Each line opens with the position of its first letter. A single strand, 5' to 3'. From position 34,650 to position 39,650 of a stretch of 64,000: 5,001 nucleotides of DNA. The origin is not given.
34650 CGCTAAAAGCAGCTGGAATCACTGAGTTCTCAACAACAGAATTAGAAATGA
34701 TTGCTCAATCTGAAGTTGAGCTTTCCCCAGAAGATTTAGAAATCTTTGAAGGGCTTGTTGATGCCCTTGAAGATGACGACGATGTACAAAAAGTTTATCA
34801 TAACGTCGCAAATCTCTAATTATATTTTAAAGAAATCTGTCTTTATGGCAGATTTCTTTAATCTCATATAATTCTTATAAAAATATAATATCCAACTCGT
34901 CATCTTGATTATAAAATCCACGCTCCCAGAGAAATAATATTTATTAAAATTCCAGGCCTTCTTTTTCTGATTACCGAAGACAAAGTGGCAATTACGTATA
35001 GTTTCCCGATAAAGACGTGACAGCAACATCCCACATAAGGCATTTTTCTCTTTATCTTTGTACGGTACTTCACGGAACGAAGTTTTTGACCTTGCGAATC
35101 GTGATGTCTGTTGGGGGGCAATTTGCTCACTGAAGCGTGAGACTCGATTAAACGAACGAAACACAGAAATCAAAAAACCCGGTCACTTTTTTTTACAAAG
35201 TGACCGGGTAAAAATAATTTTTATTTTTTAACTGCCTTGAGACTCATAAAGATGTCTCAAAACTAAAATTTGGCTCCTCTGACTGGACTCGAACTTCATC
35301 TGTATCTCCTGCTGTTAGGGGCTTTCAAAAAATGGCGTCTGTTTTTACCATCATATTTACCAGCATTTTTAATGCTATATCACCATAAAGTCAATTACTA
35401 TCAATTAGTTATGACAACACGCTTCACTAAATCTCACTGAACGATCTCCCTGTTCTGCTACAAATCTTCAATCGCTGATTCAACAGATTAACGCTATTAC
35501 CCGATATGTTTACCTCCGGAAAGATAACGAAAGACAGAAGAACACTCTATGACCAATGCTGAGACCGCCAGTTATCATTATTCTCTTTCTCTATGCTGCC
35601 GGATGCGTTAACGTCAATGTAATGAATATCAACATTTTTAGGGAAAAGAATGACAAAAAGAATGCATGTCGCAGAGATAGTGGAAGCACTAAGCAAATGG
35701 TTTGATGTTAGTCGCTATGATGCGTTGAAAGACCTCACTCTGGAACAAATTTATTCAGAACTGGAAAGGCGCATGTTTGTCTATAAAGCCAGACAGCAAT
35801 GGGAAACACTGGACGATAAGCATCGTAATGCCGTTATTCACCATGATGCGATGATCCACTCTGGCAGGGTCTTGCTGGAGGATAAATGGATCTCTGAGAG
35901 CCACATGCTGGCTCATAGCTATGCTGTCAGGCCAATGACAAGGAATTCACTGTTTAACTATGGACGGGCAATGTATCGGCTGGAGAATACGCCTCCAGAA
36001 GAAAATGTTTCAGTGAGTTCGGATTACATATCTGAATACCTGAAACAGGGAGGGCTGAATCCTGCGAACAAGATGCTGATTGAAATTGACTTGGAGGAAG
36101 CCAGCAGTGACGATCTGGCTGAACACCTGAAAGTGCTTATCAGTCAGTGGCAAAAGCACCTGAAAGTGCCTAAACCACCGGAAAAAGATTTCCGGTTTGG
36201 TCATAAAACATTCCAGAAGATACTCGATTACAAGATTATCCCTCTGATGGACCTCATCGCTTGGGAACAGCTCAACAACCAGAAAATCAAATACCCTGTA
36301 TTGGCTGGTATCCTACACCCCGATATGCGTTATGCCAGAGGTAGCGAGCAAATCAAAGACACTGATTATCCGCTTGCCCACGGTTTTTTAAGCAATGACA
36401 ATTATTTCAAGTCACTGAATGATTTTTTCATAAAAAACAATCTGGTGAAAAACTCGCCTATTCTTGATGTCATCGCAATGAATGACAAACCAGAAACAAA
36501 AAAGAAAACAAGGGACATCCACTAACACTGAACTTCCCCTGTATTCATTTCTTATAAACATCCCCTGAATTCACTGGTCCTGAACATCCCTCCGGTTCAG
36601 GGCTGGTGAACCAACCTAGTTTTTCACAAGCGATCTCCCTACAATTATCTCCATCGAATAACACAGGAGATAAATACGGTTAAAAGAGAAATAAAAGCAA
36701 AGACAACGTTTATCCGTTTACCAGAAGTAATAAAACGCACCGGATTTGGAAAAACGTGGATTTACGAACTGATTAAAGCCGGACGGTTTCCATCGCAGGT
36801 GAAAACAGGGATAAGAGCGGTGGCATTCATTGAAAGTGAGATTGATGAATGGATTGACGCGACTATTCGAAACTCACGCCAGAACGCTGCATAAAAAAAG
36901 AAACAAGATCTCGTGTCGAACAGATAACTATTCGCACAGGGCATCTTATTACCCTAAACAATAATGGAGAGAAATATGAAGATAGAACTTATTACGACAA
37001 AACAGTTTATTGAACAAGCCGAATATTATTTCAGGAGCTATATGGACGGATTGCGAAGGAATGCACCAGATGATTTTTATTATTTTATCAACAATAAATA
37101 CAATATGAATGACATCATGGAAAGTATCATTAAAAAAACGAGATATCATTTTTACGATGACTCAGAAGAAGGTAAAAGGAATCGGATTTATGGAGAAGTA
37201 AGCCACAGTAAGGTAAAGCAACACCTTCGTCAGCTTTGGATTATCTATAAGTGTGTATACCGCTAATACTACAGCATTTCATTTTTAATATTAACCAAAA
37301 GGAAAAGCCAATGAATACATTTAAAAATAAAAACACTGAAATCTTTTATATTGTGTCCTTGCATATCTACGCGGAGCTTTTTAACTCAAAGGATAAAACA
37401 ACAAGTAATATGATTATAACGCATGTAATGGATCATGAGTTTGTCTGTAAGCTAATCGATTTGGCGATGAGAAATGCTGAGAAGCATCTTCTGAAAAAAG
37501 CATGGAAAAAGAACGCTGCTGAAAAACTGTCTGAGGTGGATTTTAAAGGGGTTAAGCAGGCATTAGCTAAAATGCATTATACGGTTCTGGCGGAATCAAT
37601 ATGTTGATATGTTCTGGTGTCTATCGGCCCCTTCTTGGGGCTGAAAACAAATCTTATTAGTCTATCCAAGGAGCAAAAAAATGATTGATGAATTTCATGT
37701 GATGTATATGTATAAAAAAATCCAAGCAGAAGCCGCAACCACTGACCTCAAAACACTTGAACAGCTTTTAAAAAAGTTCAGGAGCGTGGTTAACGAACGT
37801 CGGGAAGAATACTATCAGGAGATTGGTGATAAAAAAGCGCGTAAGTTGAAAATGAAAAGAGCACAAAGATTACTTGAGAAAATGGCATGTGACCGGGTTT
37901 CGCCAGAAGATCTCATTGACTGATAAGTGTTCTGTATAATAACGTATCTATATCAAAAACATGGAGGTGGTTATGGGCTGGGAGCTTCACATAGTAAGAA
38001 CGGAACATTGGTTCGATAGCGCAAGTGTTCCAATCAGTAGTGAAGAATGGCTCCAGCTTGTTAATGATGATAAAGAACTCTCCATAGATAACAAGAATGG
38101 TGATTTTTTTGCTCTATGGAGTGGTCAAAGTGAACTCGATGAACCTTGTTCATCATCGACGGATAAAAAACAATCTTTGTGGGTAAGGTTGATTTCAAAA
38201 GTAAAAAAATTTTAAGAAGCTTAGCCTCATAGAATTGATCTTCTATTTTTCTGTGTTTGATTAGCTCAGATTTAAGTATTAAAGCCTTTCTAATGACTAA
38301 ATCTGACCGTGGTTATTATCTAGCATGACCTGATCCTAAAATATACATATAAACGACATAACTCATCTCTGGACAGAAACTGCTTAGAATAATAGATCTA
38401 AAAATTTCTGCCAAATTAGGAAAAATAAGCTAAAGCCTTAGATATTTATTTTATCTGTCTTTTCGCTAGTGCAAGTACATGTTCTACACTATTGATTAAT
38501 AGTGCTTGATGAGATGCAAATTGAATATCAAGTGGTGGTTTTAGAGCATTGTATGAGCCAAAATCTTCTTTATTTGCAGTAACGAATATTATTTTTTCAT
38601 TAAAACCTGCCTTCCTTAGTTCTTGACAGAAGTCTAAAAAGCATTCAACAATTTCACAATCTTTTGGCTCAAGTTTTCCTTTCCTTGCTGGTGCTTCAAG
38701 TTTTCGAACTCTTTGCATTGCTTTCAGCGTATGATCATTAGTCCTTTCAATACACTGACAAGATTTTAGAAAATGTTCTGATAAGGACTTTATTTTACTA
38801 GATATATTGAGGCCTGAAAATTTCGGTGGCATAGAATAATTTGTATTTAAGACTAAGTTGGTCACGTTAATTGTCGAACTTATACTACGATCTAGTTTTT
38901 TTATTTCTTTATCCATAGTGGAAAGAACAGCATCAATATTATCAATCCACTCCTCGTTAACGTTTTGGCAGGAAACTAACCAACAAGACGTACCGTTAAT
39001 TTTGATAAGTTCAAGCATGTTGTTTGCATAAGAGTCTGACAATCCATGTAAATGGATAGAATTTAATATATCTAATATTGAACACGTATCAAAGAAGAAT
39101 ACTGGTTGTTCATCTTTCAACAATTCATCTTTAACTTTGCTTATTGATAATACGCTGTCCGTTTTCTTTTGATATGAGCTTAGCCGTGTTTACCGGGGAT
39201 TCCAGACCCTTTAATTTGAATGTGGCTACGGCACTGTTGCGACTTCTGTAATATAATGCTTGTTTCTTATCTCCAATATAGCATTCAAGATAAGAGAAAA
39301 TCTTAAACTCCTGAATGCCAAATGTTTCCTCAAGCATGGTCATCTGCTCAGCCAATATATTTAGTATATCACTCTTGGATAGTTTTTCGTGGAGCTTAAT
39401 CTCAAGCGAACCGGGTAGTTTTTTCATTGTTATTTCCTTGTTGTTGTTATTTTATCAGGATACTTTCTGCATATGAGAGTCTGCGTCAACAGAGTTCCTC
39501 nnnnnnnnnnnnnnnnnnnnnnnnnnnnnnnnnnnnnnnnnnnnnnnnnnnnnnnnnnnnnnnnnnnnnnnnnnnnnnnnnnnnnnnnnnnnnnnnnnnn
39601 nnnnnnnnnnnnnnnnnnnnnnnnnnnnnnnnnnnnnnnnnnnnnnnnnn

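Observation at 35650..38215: Block of five uncharacterised genes at the island's attL side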

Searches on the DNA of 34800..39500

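Call 79: search_rna_families(source=window, start=34800, end=39500, threshold=evalue, max_evalue=0.1)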
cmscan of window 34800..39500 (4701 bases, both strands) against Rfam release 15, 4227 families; matches with E-value up to 0.1: 1.
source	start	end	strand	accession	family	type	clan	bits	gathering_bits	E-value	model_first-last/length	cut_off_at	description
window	35172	35304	-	RF04315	manA-II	Cis-reg;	-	29.3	100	0.047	1-147/147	no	manA_II ncRNA motif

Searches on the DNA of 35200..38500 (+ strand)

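Call 4: search_dna_similar(query=window:35200-38500:+, collection=ecoli_genomes, mode=near, max_rows=25)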
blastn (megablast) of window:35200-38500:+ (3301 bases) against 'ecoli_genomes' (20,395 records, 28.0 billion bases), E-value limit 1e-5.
Records with a match: 5405; places in all: 6165; records where one place covers at least 80% of the query: 121.
Genomes with a match: 5404 of 5426; with a place that covers at least 80% of the query: 121. Places per genome that has any: lowest 1, median 1, highest 4. On chromosomes: 6162 places; on plasmids: 3.
Best place of each record, by identity: >=99% 14; 95-99% 4306; 90-95% 978; 80-90% 38; 60-80% 69.
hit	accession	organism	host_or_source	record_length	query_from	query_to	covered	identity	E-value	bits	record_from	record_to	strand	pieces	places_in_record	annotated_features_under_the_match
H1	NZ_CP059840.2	Escherichia coli strain E2348/69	Homo sapiens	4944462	1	3301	100%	100.0%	0e+0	6096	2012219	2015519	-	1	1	DUF6387 family protein | hypothetical protein (x3) | H-NS family histone-like protein | helix-turn-helix transcriptional regulator | PIN domain-containing protein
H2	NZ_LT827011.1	Escherichia coli O127:H6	Homo sapiens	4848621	1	3301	100%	100.0%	0e+0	6096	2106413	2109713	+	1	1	DUF6387 family protein | hypothetical protein (x3) | H-NS family histone-like protein | helix-turn-helix transcriptional regulator | PIN domain-containing protein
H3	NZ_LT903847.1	Escherichia coli O127:H6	Homo sapiens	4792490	1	3301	100%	100.0%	0e+0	6096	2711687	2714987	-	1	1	DUF6387 family protein | hypothetical protein (x3) | H-NS family histone-like protein | helix-turn-helix transcriptional regulator | PIN domain-containing protein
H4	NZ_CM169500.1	Escherichia coli strain EC01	Homo sapiens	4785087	68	3301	98%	98.0%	0e+0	5608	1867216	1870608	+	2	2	DUF6387 family protein | hypothetical protein (x3) | H-NS family histone-like protein | helix-turn-helix transcriptional regulator | PIN domain-containing protein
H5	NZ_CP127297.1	Escherichia coli strain APEC20/16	Gallus gallus domesticus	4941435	68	2949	87%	96.8%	0e+0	4806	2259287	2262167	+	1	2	DUF6387 family protein | hypothetical protein (x3) | H-NS family histone-like protein | helix-turn-helix transcriptional regulator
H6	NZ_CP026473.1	Escherichia coli strain KBN10P04869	Homo sapiens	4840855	60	2949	88%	96.5%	0e+0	4771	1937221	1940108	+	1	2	DUF6387 family protein | hypothetical protein (x3) | H-NS family histone-like protein | helix-turn-helix transcriptional regulator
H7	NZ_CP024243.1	Escherichia coli O128:H27 strain 90-9281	missing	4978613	60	2949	88%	96.5%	0e+0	4771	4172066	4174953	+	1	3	DUF6387 family protein | hypothetical protein (x3) | H-NS family histone-like protein | helix-turn-helix transcriptional regulator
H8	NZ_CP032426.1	Escherichia coli strain SCEC020001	Homo sapiens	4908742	60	2949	88%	96.5%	0e+0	4771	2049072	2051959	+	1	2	DUF6387 family protein | hypothetical protein (x3) | H-NS family histone-like protein | helix-turn-helix transcriptional regulator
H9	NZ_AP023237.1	Escherichia coli strain F070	-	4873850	60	2949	88%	96.5%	0e+0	4771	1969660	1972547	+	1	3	DUF6387 family protein | hypothetical protein (x3) | DNA-binding protein | helix-turn-helix transcriptional regulator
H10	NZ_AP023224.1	Escherichia coli strain YJ1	Homo sapiens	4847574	60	2949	88%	96.5%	0e+0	4771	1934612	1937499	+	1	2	DUF6387 family protein | hypothetical protein (x3) | H-NS family histone-like protein | helix-turn-helix transcriptional regulator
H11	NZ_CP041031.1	Escherichia coli strain PT109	Canis lupus familiaris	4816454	60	2949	88%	96.5%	0e+0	4771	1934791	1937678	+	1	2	DUF6387 family protein | hypothetical protein (x2) | H-NS family histone-like protein | helix-turn-helix transcriptional regulator | thioredoxin domain-containing protein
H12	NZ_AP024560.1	Escherichia coli strain NIPH17_0020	Homo sapiens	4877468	60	2949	88%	96.5%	0e+0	4771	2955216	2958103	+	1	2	DUF6387 family protein | hypothetical protein (x3) | H-NS family histone-like protein | helix-turn-helix transcriptional regulator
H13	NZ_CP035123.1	Escherichia coli strain EC25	Homo sapiens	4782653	60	2949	88%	96.5%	0e+0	4771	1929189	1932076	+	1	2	DUF6387 family protein | hypothetical protein (x3) | H-NS family histone-like protein | helix-turn-helix transcriptional regulator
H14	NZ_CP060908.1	Escherichia coli strain EC19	Homo sapiens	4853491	60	2949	88%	96.5%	0e+0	4771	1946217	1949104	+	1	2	DUF6387 family protein | hypothetical protein (x3) | DNA-binding protein | helix-turn-helix transcriptional regulator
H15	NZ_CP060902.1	Escherichia coli strain EC20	Homo sapiens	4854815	60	2949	88%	96.5%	0e+0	4771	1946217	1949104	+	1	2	DUF6387 family protein | hypothetical protein (x3) | DNA-binding protein | helix-turn-helix transcriptional regulator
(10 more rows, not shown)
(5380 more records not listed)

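Call 6: get_annotated_region(hit=H2, flank=20000)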
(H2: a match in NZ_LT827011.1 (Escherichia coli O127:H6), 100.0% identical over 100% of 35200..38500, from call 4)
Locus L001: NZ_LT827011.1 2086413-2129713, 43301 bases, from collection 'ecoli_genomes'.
description: Escherichia coli O127:H6 isolate EPEC E2348/69 variety 2 chromosome 1, complete sequence
organism: Escherichia coli O127:H6 (NCBI taxid 168807)
replicon: chromosome; assembly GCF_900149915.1
host: Homo sapiens; source: Sanger Centre via Imperial College; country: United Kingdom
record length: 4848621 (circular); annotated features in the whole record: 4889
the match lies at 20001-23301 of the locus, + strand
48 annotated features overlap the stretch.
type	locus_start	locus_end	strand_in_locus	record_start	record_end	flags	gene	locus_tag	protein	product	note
CDS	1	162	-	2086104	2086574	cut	vsr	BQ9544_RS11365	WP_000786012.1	VSPR family DNA mismatch endonuclease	-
CDS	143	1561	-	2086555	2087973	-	dcm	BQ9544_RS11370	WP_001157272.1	DNA-cytosine methyltransferase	-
CDS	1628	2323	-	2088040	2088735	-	yedJ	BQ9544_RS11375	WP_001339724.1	phosphohydrolase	-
CDS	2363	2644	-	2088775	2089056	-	drpB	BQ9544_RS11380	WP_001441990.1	cell division protein DrpB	-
CDS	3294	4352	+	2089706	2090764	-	-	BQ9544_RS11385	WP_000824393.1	porin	-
CDS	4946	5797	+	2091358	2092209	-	hchA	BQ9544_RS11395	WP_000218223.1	glyoxalase III HchA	-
CDS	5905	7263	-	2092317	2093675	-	hprS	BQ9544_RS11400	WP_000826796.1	two-component system sensor histidine kinase HprS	-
CDS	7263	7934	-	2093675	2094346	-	hprR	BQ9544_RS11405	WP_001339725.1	response regulator transcription factor HprR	-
CDS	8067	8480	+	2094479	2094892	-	hiuH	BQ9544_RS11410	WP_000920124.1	hydroxyisourate hydrolase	-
CDS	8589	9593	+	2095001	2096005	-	msrP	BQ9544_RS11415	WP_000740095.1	protein-methionine-sulfoxide reductase catalytic subunit MsrP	-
CDS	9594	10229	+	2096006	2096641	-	msrQ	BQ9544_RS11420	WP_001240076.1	protein-methionine-sulfoxide reductase heme-binding subunit MsrQ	-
CDS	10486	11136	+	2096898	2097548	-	zinT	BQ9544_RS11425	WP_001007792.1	metal-binding protein ZinT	-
tRNA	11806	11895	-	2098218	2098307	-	-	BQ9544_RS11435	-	tRNA-Ser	-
CDS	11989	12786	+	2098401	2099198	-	mtfA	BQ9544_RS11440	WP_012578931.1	DgsA anti-repressor MtfA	-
tRNA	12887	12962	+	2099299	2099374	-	-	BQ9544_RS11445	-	tRNA-Asn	-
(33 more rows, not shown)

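Call 26: get_annotated_region(hit=H6, flank=6000)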
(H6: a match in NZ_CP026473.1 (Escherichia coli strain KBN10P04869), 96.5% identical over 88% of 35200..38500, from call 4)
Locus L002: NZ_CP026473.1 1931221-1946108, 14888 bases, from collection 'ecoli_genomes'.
description: Escherichia coli strain KBN10P04869 chromosome, complete genome
organism: Escherichia coli strain KBN10P04869 (NCBI taxid 562)
replicon: chromosome; assembly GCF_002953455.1
host: Homo sapiens; source: blood; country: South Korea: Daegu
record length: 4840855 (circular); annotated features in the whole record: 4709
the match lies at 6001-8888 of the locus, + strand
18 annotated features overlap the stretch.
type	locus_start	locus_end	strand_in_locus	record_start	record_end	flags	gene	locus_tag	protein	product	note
CDS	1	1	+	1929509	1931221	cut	ybtP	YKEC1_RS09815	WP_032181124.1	yersiniabactin ABC transporter ATP-binding/permease protein YbtP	-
CDS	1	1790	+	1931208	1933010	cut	ybtQ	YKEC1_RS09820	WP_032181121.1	yersiniabactin ABC transporter ATP-binding/permease protein YbtQ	-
CDS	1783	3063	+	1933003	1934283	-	ybtX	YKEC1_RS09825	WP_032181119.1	yersiniabactin-associated zinc MFS transporter YbtX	-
CDS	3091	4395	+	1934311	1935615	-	ybtS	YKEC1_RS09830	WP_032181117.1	yersiniabactin biosynthesis salicylate synthase Irp9/YbtS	-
CDS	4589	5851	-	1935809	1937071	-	-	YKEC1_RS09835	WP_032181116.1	tyrosine-type recombinase/integrase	-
CDS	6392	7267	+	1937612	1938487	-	-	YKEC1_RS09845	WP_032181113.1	DUF6387 family protein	-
CDS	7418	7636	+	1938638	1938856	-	-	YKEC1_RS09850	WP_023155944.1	helix-turn-helix transcriptional regulator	-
CDS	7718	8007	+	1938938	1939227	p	-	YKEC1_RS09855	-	hypothetical protein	frameshifted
CDS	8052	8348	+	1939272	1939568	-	-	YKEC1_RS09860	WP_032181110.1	hypothetical protein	-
CDS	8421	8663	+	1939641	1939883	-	-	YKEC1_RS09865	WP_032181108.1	H-NS family histone-like protein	-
CDS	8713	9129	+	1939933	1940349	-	-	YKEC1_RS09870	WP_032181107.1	hypothetical protein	-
CDS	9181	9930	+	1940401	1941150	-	-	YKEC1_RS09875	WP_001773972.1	hypothetical protein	-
CDS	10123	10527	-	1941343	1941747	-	-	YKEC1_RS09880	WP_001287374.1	H-NS family histone-like protein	-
CDS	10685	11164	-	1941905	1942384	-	-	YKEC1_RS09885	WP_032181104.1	DUF4756 family protein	-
CDS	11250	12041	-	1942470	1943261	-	-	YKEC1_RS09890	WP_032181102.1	hypothetical protein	-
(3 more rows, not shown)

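Call 27: get_annotated_region(hit=H11, flank=6000)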
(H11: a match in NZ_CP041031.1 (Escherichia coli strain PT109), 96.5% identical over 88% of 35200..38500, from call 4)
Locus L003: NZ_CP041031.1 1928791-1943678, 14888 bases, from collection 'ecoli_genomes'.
description: Escherichia coli strain PT109 chromosome, complete genome
organism: Escherichia coli strain PT109 (NCBI taxid 562)
replicon: chromosome; assembly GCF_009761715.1
host: Canis lupus familiaris; source: fecal sample; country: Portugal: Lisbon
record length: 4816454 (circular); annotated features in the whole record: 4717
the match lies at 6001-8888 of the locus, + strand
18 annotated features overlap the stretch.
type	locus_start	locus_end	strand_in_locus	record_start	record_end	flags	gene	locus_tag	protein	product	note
CDS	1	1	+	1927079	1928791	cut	ybtP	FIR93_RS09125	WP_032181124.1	yersiniabactin ABC transporter ATP-binding/permease protein YbtP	-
CDS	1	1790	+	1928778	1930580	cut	ybtQ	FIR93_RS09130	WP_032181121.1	yersiniabactin ABC transporter ATP-binding/permease protein YbtQ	-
CDS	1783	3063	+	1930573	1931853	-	ybtX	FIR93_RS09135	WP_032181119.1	yersiniabactin-associated zinc MFS transporter YbtX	-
CDS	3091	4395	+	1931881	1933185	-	ybtS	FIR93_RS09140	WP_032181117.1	yersiniabactin biosynthesis salicylate synthase Irp9/YbtS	-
CDS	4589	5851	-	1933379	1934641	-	-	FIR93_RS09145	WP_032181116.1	tyrosine-type recombinase/integrase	-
CDS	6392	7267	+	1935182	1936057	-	-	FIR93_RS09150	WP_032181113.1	DUF6387 family protein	-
CDS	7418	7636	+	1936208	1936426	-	-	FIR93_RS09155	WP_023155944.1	helix-turn-helix transcriptional regulator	-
CDS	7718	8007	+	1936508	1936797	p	-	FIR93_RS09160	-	hypothetical protein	frameshifted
CDS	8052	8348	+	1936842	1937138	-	-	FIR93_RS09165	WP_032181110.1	hypothetical protein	-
CDS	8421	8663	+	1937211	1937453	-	-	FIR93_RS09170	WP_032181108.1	H-NS family histone-like protein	-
CDS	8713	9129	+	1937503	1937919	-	-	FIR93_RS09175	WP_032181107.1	thioredoxin domain-containing protein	-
CDS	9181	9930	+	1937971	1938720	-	-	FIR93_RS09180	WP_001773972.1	hypothetical protein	-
CDS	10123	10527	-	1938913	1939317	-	-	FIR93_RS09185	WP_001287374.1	H-NS family histone-like protein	-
CDS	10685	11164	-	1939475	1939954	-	-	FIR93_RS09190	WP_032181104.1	DUF4756 family protein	-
CDS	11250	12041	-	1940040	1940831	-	-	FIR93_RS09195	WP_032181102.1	hypothetical protein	-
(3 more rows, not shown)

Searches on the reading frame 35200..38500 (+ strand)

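Call 29: search_protein_families(library=pfam, proteins=[L002:8713-9126:+, L002:9181-9927:+, L002:10123-10524:-, L002:11250-12038:-, L002:7418-7633:+], max_evalue=0.1)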
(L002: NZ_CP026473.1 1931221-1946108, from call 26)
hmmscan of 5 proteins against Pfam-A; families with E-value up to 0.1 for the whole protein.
L002:8713-9126:+ (138 aa): 0 families

L002:9181-9927:+ (249 aa): 1 family
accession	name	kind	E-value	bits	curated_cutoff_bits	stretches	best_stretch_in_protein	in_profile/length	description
PF25128.1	HRDE1_NRDE3_N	-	0.068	13.5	32.3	0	59-109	83-133/158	HRDE1/NRDE-3, N-terminal domain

L002:10123-10524:- (133 aa): 5 families
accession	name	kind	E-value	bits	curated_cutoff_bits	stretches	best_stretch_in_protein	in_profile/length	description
PF22470.1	Histone_HNS_N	-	6.3e-24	84.1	24.5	1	1-77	2-78/79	H-NS histone-like proteins, N-terminal domain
PF00816.26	Histone_HNS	-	2.8e-17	62.6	25.6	1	94-133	1-38/38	H-NS histone C-terminal domain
PF08537.15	NBP1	-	0.0036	17.3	25.8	1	8-92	91-173/330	Fungal Nap binding protein NBP1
PF11236.13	DUF3037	-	0.0069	17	22.6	1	11-65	39-93/118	Protein of unknown function (DUF3037)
PF10147.14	CR6_interact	-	0.092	12.9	29.5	0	2-58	90-140/200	Growth arrest and DNA-damage-inducible proteins-interacting protein 1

L002:11250-12038:- (262 aa): 2 families
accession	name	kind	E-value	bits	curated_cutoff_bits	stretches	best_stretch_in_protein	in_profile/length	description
PF19668.4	DUF6171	-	0.053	14.4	27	0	167-209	12-56/80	Family of unknown function (DUF6171)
PF03050.20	DDE_Tnp_IS66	-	0.089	12.6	23.1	0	141-188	173-220/284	Transposase IS66 family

L002:7418-7633:+ (72 aa): 2 families
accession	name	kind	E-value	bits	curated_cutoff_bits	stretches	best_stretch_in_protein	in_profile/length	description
PF05930.18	Phage_AlpA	-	1e-17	64.2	21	1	12-60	3-51/51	Prophage CP4-57 regulatory protein (AlpA)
PF12728.13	HTH_17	-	3.2e-07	30.9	27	1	15-61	4-48/51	Helix-turn-helix domain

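Call 89: search_protein_families(library=ncbifam, proteins=[L002:8713-9126:+, L002:9181-9927:+, L002:11250-12038:-], max_evalue=1)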
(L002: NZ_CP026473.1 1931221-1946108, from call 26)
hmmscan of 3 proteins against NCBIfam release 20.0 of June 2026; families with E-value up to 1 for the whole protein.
L002:8713-9126:+ (138 aa): 0 families

L002:9181-9927:+ (249 aa): 1 family
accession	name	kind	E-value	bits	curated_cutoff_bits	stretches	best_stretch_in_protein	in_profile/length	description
NF011461.0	PRK14879.1-2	equivalog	0.055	13.2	372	0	5-51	165-210/225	Kae1-associated kinase Bud32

L002:11250-12038:- (262 aa): 1 family
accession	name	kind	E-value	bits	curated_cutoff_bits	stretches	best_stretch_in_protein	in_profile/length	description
NF010695.0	PRK14095.1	equivalog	0.058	12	703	1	19-106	62-145/536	glucose-6-phosphate isomerase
